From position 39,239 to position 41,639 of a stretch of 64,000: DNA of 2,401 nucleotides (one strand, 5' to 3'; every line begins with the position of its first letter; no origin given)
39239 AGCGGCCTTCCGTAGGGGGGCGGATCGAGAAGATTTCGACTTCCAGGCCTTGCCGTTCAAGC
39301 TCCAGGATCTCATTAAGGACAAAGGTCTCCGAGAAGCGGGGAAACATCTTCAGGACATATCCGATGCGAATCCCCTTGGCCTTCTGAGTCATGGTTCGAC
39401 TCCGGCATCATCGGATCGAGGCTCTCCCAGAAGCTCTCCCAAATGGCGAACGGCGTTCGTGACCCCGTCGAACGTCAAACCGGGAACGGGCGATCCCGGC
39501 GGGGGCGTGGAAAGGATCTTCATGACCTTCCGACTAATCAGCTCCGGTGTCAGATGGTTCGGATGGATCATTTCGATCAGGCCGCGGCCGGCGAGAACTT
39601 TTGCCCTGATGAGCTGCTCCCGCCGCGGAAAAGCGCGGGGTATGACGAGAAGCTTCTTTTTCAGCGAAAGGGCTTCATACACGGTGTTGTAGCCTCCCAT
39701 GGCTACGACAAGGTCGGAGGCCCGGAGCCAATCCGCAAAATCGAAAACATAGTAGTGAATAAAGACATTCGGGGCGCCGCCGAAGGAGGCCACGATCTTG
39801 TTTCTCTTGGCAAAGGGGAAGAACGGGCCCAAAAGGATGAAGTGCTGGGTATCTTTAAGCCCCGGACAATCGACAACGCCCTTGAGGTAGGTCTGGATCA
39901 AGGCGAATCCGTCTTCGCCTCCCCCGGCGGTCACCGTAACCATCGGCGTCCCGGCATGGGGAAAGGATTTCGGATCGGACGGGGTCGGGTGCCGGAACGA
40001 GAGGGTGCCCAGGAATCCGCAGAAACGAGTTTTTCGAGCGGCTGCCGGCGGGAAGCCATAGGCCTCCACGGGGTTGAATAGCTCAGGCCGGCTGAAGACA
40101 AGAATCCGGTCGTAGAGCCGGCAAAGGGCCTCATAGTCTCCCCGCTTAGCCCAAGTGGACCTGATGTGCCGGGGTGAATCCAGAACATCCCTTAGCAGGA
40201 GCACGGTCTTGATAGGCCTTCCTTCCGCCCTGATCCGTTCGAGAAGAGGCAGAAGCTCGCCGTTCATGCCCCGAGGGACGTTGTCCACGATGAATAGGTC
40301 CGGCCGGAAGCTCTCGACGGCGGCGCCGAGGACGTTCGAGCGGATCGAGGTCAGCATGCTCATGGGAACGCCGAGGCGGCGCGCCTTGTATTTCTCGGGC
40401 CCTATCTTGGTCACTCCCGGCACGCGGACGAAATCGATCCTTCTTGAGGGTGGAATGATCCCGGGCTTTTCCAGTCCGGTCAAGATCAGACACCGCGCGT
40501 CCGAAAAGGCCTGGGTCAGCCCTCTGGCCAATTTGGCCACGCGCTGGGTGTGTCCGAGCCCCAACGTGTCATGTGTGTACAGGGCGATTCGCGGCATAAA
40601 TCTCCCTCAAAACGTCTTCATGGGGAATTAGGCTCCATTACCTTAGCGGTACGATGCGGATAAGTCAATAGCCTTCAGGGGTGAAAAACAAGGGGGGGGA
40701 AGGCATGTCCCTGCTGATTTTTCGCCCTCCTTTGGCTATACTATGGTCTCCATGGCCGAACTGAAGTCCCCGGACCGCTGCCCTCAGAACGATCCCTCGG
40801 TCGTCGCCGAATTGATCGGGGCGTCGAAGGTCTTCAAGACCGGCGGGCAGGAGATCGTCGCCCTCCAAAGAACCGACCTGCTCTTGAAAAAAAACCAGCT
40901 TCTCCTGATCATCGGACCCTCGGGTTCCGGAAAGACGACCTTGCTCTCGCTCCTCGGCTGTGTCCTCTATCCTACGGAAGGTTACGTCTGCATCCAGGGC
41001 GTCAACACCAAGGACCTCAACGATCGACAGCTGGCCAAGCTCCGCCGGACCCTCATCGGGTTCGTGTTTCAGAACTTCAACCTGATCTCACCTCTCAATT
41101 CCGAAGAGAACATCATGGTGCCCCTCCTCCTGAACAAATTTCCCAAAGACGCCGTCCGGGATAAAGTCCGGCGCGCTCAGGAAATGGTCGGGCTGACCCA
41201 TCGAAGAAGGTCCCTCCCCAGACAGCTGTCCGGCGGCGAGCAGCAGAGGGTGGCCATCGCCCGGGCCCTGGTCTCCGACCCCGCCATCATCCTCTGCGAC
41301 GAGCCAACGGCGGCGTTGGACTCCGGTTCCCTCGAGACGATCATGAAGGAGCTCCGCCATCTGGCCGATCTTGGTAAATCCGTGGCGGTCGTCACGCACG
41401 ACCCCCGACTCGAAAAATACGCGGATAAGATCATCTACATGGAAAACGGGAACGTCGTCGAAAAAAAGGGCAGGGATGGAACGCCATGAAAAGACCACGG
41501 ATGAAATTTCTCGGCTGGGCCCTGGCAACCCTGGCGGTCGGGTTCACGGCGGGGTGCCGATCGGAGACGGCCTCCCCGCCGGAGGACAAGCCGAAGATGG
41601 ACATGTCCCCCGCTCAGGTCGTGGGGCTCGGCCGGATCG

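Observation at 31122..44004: Divergent, translationally coupled glycoconjugate assembly-and-export locus: 3 GTs, an MsbA-like ABC, a kinase, an OM barrel and a LolA-like carrier, facing a DevABC-type tripartite pump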

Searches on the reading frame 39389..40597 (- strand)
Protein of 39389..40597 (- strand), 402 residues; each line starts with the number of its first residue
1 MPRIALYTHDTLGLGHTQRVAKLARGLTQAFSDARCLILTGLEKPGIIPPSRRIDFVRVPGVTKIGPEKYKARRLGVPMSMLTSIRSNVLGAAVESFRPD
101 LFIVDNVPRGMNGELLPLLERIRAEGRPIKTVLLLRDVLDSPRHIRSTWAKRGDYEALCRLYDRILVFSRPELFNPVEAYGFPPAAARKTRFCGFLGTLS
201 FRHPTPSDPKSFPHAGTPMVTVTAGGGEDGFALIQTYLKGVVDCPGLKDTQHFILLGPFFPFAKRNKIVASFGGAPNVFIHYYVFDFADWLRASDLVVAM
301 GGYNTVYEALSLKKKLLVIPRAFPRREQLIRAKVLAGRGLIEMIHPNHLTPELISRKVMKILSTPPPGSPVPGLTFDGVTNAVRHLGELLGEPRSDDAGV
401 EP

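Call 3: search_protein_families(library=pfam, proteins=[window:39389-40597:-], max_evalue=0.01)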
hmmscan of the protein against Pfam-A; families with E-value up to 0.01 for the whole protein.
window:39389-40597:- (402 aa): 2 families
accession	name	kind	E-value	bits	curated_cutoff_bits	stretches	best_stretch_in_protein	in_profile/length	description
PF04101.22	Glyco_tran_28_C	-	6.2e-10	39.8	22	1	226-364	6-143/166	Glycosyltransferase family 28 C-terminal domain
PF13528.12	Glyco_trans_1_3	-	0.0013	18.4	25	1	286-355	247-315/322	Glycosyl transferase family 1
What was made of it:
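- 39389..40597 (-): Cassette gene 1: GT-B glycosyltransferase with a GT28 C-terminal domain (402 aa), MurG/MGT-like. Pfam Glyco_tran_28_C, E=6e-10 (call 3).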

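Call 5: search_protein_families(library=ncbifam, proteins=[window:39389-40597:-], max_evalue=0.01)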
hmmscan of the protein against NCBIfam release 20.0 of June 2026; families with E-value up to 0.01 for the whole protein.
window:39389-40597:- (402 aa): 5 families
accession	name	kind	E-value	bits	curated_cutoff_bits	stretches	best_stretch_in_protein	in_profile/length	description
TIGR01426.2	MGT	subfamily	3.1e-07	29.8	260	1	276-363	276-359/393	macrolide family glycosyltransferase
TIGR00661.1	MJ1255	subfamily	3.8e-07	29.7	195.9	1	286-343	240-296/321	MJ1255/VC2487 family glycosyltransferase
NF041548.1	PssE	equivalog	1.5e-05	24.9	120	1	280-322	45-87/146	PssE/Cps14G family polysaccharide biosynthesis glycosyltransferase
NF009102.0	PRK12446.1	equivalog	0.00096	18.1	339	1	285-360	244-321/352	undecaprenyldiphospho-muramoylpentapeptide beta-N-acetylglucosaminyltransferase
TIGR01133.1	murG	equivalog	0.0038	16.3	250.25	1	280-363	241-325/353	undecaprenyldiphospho-muramoylpentapeptide beta-N-acetylglucosaminyltransferase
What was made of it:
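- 39389..40597 (-): NCBIfam gives only weak MGT/MJ1255/MurG hits (call 5).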

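Call 22: search_solved_structures(query=window:39389-40597:-, max_evalue=1)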
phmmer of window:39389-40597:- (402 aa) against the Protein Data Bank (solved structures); distinct sequences matched with E-value up to 1: 7.
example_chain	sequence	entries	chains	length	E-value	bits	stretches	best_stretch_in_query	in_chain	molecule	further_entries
7b1v_A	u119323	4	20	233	0.033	16.5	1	342-385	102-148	DtxR family iron (Metal) dependent repressor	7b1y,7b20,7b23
7b24_A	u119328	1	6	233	0.033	16.5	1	342-385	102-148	DtxR family iron (Metal) dependent repressor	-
7b25_A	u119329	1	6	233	0.033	16.5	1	342-385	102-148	DtxR family iron (Metal) dependent repressor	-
6j31_A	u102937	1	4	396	0.037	16.4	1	275-374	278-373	kcn28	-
6j32_A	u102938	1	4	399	0.038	16.3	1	275-374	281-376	Kcn28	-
10zg_A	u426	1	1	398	0.092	15.1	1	269-363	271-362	Glycosyl transferase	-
6ty2_A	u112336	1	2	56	0.65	12.3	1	105-145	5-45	p1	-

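Call 33: search_dna_similar(query=window:39389-40597:-, collection=plasmids, mode=protein, max_rows=20)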
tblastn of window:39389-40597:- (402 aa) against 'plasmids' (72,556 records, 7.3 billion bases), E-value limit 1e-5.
Records with a match: 275; places in all: 528; records where one place covers at least 80% of the query: 274.
Best place of each record, by identity: <60% 275.
By first word of the organism name: Rhizobium 143; Sinorhizobium 80; Escherichia 10; Ensifer 9; Azospirillum 7; Phyllobacterium 5; Candidatus 4; Sulfitobacter 4; Shinella 3; Tritonibacter 2; and 8 more.
By predicted mobility (MOB-suite, as given by PLSDB): non-mobilizable 141; mobilizable 96; conjugative 38.
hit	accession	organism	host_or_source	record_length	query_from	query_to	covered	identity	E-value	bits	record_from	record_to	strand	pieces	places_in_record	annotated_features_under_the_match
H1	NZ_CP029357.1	Azospirillum thermophilum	cell culture,hot spring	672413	2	390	97%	36.2%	2e-61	221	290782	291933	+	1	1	glycosyltransferase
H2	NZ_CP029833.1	Azospirillum ramasamyi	single cell,Cow dung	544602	2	348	86%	38.8%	2e-59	216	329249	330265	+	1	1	hypothetical protein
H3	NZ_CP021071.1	Mesorhizobium sp. WSM1497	Biserrula pelecinus L.,cell ...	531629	3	390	97%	34.6%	4e-60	217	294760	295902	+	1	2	glycosyltransferase family protein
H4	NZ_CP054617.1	Azospirillum oryzae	cell culture,soil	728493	2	348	86%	38.2%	3e-58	212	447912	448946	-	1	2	hypothetical protein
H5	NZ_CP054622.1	Azospirillum oryzae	cell culture,soil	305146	3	390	97%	34.0%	4e-53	197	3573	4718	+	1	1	glycosyltransferase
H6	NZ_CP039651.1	Azospirillum sp. TSA2s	Soil,rice paddy soil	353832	3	390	97%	34.0%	5e-53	197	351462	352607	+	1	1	glycosyltransferase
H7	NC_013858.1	Azospirillum sp. B510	-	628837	2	348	86%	37.6%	1e-57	211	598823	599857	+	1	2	membrane protein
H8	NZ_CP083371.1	Ensifer canadensis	Melilotus albus,Cell Culture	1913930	3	400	99%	32.6%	2e-53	198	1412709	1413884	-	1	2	none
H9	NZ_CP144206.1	Sinorhizobium chiapasense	mixed culture,rhizosphere soil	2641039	3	400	99%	32.5%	1e-51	193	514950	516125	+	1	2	none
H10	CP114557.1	Candidatus Manganitrophus sp.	activated carbon metagenome,metagenomic ...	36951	1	369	92%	35.0%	4e-71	249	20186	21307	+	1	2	glycosyltransferase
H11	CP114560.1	Candidatus Manganitrophus sp.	activated carbon metagenome,metagenomic ...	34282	1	372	93%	34.7%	3e-68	241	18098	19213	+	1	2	glycosyltransferase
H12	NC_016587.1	Azospirillum lipoferum 4B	-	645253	2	348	86%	37.1%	1e-57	210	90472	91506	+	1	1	membrane protein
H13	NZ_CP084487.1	Ensifer adhaerens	cellculture,soil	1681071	3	400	99%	32.3%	1e-52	196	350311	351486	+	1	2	none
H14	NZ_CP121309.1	Ensifer adhaerens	bacterial colony,soil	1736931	3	400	99%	32.3%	2e-52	195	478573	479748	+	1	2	none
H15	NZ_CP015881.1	Ensifer adhaerens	silty clay loam soil (pH 6.1)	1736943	3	400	99%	32.3%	2e-52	195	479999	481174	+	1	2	none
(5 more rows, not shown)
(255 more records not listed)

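Call 35: get_annotated_region(hit=H1, flank=9000)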
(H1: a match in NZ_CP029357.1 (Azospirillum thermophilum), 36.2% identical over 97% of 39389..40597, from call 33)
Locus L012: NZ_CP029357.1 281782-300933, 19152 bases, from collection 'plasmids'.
description: Azospirillum thermophilum strain CFH 70021 plasmid unnamed2
organism: Azospirillum thermophilum (NCBI taxid 2202148)
taxonomy: Bacteria; Pseudomonadota; Alphaproteobacteria; Rhodospirillales; Azospirillaceae; Azospirillum; Azospirillum thermophilum
host: -; source: cell culture,hot spring; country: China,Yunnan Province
typing (MOB-suite, as given by PLSDB): non-mobilizable
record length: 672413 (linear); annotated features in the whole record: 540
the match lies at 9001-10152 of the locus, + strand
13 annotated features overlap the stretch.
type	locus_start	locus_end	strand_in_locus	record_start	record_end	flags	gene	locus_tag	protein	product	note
CDS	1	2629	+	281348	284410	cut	-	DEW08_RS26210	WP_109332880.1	ABC transporter transmembrane domain-containing protein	GO:0055085 - transmembrane transport [Evidence IEA]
CDS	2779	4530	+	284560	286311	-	-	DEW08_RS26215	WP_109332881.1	ABC transporter ATP-binding protein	-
CDS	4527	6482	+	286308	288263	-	-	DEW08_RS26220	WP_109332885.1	ABC transporter substrate-binding protein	-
CDS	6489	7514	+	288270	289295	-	-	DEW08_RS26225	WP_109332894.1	ABC transporter permease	GO:0055085 - transmembrane transport [Evidence IEA]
CDS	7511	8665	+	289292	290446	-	-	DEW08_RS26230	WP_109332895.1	ABC transporter permease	-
CDS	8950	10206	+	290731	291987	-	-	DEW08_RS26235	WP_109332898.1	glycosyltransferase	-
CDS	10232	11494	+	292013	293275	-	-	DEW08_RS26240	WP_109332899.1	glycosyltransferase family 4 protein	-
CDS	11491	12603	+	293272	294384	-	-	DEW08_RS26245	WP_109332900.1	glycosyltransferase family 4 protein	-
CDS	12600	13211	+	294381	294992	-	-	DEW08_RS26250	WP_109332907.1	histidine phosphatase family protein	-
CDS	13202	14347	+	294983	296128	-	-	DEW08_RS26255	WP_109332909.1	glycosyltransferase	-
CDS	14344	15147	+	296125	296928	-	-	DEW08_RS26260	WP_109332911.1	polysaccharide deacetylase family protein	-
CDS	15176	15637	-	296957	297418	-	-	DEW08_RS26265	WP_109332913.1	Lrp/AsnC ligand binding domain-containing protein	-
CDS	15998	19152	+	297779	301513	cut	putA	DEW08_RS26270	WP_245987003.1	trifunctional transcriptional regulator/proline dehydrogenase/L-glutamate gamma-semialdehyde dehydrogenase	GO:0006561 - proline biosynthetic process [Evidence IEA]; GO:0006355 - regulation of DNA-templated transcription ...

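Call 36: get_annotated_region(hit=H10, flank=10000)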
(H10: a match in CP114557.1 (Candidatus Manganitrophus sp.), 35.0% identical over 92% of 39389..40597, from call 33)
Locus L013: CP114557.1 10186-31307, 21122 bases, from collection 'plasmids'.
description: MAG: Candidatus Manganitrophus sp. isolate GAC2 plasmid unnamed2, complete sequence
organism: Candidatus Manganitrophus sp. (NCBI taxid 2927580)
taxonomy: Bacteria; Nitrospirota; Nitrospiria; Candidatus Troglogloeales; Candidatus Manganitrophaceae; Candidatus Manganitrophus; Candidatus Manganitrophus sp.
host: -; source: activated carbon metagenome,metagenomic assembly,Carbon granules from GAC filter; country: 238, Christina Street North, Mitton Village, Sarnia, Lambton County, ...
typing (MOB-suite, as given by PLSDB): non-mobilizable
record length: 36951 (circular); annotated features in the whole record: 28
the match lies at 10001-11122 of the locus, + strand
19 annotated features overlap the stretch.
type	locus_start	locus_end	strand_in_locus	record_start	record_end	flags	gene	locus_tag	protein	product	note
CDS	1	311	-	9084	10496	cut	-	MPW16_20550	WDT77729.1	sigma-54 dependent transcriptional regulator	-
CDS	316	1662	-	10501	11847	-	-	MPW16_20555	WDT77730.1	ATP-binding protein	-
CDS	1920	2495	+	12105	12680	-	-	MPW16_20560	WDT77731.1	response regulator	-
CDS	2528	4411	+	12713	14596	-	-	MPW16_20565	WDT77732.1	HAMP domain-containing protein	-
CDS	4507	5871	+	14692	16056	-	-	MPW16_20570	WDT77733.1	sigma-54 dependent transcriptional regulator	-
CDS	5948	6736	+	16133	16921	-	-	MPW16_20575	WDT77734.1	hypothetical protein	-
CDS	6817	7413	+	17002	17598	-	-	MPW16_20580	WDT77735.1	tetratricopeptide repeat protein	-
CDS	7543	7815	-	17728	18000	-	-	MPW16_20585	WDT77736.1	TMEM165/GDT1 family protein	-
CDS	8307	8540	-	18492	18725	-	-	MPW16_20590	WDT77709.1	hypothetical protein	-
CDS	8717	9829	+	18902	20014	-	-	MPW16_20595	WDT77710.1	hypothetical protein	-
CDS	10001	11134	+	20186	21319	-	-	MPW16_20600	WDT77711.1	glycosyltransferase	-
CDS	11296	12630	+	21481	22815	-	-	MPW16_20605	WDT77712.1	glycosyltransferase family 4 protein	-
CDS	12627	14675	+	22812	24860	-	-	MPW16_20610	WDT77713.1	alginate lyase family protein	-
CDS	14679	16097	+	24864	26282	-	-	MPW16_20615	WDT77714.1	aminoglycoside phosphotransferase family protein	-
CDS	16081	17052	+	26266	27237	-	-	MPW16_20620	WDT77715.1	radical SAM protein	-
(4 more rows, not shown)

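Call 37: get_annotated_region(hit=H8, flank=9000)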
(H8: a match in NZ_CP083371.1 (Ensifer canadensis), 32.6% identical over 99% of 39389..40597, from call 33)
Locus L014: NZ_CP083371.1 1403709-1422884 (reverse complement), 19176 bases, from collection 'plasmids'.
description: Ensifer canadensis strain T173 plasmid pT173e, complete sequence
organism: Ensifer canadensis (NCBI taxid 555315)
taxonomy: Bacteria; Pseudomonadota; Alphaproteobacteria; Hyphomicrobiales; Rhizobiaceae; Ensifer; Ensifer canadensis
host: -; source: Melilotus albus,Cell Culture; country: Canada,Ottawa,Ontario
typing (MOB-suite, as given by PLSDB): non-mobilizable; mating-pair formation MPF_T
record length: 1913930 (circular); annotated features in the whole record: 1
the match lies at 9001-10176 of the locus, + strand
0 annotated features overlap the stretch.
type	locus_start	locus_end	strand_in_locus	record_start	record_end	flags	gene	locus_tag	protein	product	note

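Call 38: get_annotated_region(hit=H3, flank=9000)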
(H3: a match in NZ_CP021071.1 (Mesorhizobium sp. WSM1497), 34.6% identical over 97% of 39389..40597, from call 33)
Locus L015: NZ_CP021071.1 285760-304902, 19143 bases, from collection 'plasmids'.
description: Mesorhizobium sp. WSM1497 plasmid pWSM1497, complete sequence
organism: Mesorhizobium sp. WSM1497 (NCBI taxid 278153)
taxonomy: Bacteria; Pseudomonadota; Alphaproteobacteria; Hyphomicrobiales; Phyllobacteriaceae; Mesorhizobium; Mesorhizobium sp. WSM1497
host: -; source: Biserrula pelecinus L.,cell culture,root nodule; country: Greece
typing (MOB-suite, as given by PLSDB): non-mobilizable
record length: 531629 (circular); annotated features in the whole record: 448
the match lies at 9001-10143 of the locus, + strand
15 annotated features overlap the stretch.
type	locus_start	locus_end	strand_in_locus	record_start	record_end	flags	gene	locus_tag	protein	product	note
CDS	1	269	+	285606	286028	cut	-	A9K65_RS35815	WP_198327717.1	hypothetical protein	-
CDS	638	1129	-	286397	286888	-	-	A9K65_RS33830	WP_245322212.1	hypothetical protein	-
CDS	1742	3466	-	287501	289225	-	-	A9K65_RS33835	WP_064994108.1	adenylate/guanylate cyclase domain-containing protein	-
CDS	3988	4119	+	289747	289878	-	-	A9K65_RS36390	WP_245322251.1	hypothetical protein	-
CDS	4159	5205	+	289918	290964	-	-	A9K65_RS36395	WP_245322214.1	hypothetical protein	-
CDS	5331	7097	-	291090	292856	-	-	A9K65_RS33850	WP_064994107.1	adenylate/guanylate cyclase domain-containing protein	GO:0009190 - cyclic nucleotide biosynthetic process [Evidence IEA]; GO:0035556 - intracellular signal transduction ...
CDS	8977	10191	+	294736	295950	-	-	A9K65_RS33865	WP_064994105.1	glycosyltransferase family protein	-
CDS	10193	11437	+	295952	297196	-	-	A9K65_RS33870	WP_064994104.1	glycosyltransferase family 4 protein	-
CDS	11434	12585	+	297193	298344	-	-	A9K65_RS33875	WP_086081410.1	glycosyltransferase family protein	-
CDS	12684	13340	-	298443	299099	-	-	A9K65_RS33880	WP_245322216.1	class I SAM-dependent methyltransferase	-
CDS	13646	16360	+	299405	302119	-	-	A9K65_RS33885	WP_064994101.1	ABC transporter ATP-binding protein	-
CDS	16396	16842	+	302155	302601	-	-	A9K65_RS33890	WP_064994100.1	cyclic nucleotide-binding domain-containing protein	-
CDS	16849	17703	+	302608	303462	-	-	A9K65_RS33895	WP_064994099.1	MBL fold metallo-hydrolase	-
CDS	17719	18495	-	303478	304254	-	-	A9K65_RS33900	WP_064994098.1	polysaccharide deacetylase family protein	-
CDS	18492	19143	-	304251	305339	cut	-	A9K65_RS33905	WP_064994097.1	glycosyltransferase family 4 protein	-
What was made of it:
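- Tried and rejected: The GT28-like search showed that the GT28-like plus GT4 pair is common on rhizobial and Azospirillum megaplasmids, but with phosphatase or deacetylase partners instead of the ABC exporter, kinase and barrel (calls 33, 35-38).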

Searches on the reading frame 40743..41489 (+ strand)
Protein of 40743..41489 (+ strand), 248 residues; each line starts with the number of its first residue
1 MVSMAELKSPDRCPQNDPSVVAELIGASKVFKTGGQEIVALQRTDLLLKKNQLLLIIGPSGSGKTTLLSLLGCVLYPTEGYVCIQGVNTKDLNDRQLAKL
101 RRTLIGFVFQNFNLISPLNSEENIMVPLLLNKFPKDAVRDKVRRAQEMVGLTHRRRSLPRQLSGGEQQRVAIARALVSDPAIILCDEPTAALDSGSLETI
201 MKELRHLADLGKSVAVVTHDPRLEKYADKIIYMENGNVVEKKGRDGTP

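Call 4: search_protein_families(library=pfam, proteins=[window:40743-41489:+], max_evalue=0.01)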
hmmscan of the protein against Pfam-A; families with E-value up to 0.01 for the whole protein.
window:40743-41489:+ (248 aa): 12 families
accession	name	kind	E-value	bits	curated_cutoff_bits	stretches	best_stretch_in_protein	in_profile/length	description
PF00005.33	ABC_tran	-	1.7e-30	106.8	25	1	42-190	2-137/137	ABC transporter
PF13304.12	AAA_21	-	2e-08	35.1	27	1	145-223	221-302/304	AAA domain, putative AbiEii toxin, Type IV TA system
PF02463.25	SMC_N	-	3.3e-06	27.1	40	1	50-234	23-212/220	RecF/RecN/SMC N terminal domain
PF20720.3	nSTAND3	-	3.1e-05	24.1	27.2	1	46-92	12-57/155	Novel STAND NTPase 3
PF13401.12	AAA_22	-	9.4e-05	23.2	27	1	50-214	4-116/130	AAA domain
PF13555.12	AAA_29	-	0.00011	22.4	27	1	48-79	19-50/61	P-loop containing region of AAA domain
PF03215.21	Rad17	-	0.00037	20.9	23.8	1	42-75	35-69/186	Rad17 P-loop domain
PF13476.12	AAA_23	-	0.00055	21.1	27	1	50-76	18-44/201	AAA domain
PF25199.1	nSTAND_NTPase5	-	0.00072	19.8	34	1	49-100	39-93/145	Novel STAND NTPase 5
PF13191.12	AAA_16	-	0.0009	20.2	32.6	1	52-111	25-85/167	AAA ATPase domain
PF00437.27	T2SSE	-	0.0037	16.4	24.9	1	44-71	135-162/370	Type II/IV secretion system protein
PF13479.12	AAA_24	-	0.0065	16.8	27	0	51-75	2-26/195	AAA domain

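Call 6: search_protein_families(library=ncbifam, proteins=[window:40743-41489:+], max_evalue=0.01)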
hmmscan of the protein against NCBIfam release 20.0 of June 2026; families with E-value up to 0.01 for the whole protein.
window:40743-41489:+ (248 aa): 201 families (the best 25 are shown)
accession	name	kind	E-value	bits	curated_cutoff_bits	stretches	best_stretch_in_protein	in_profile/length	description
TIGR02673.1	FtsE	equivalog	7.4e-58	195.7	264.85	1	28-236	5-213/214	cell division ATP-binding protein FtsE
TIGR02211.1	LolD_lipo_ex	equivalog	6.2e-54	182.8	307.75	1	27-239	7-220/221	lipoprotein-releasing ABC transporter ATP-binding protein LolD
NF007826.0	PRK10535.1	equivalog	1.3e-53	182.3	966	1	22-243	5-226/648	macrolide ABC transporter ATP-binding protein/permease MacB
TIGR02982.1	heterocyst_DevA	subfamily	4e-53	180.3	295.8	1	28-238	8-219/220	ABC exporter ATP-binding subunit, DevA family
NF038007.1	ABC_ATP_DarD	equivalog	6.3e-53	179.5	375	1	24-237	4-217/218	darobactin export ABC transporter ATP-binding protein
TIGR03608.1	L_ocin_972_ABC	subfamily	8.3e-53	178.9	254.85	1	37-233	10-206/206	putative bacteriocin export ABC transporter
TIGR02314.1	ABC_MetN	equivalog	4e-48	164.2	499.7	1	26-242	6-223/343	methionine ABC transporter ATP-binding protein MetN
NF007879.0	PRK10584.1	equivalog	2.8e-44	151.6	336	1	28-241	13-227/228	putative ABC transporter ATP-binding protein YbbA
NF008428.0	PRK11264.1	equivalog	3.8e-44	150.8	406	1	35-241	15-225/250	L-cystine ABC transporter ATP-binding protein TcyN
TIGR01186.1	proV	subfamily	1.1e-43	149.7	326.6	1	39-240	7-210/363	betaine/proline/choline family ABC transporter ATP-binding protein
NF008639.0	PRK11629.1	equivalog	3.3e-43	147.8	360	1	29-240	14-226/234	lipoprotein-releasing ABC transporter ATP-binding protein LolD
NF040933.2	ABC_arch_GlcV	equivalog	1.2e-42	146.1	450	1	27-239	8-221/357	glucose ABC transporter ATP-binding protein GlcV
TIGR02315.1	ABC_phnC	equivalog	4.7e-42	144.1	266.1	1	29-239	6-225/243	phosphonate ABC transporter ATP-binding protein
TIGR03265.1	PhnT2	equivalog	6.4e-41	140.7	457.7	1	37-239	16-214/353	putative 2-aminoethylphosphonate ABC transporter ATP-binding protein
TIGR00968.1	3a0106s01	subfamily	8.3e-41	140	342.75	1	37-240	12-211/237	sulfate ABC transporter ATP-binding protein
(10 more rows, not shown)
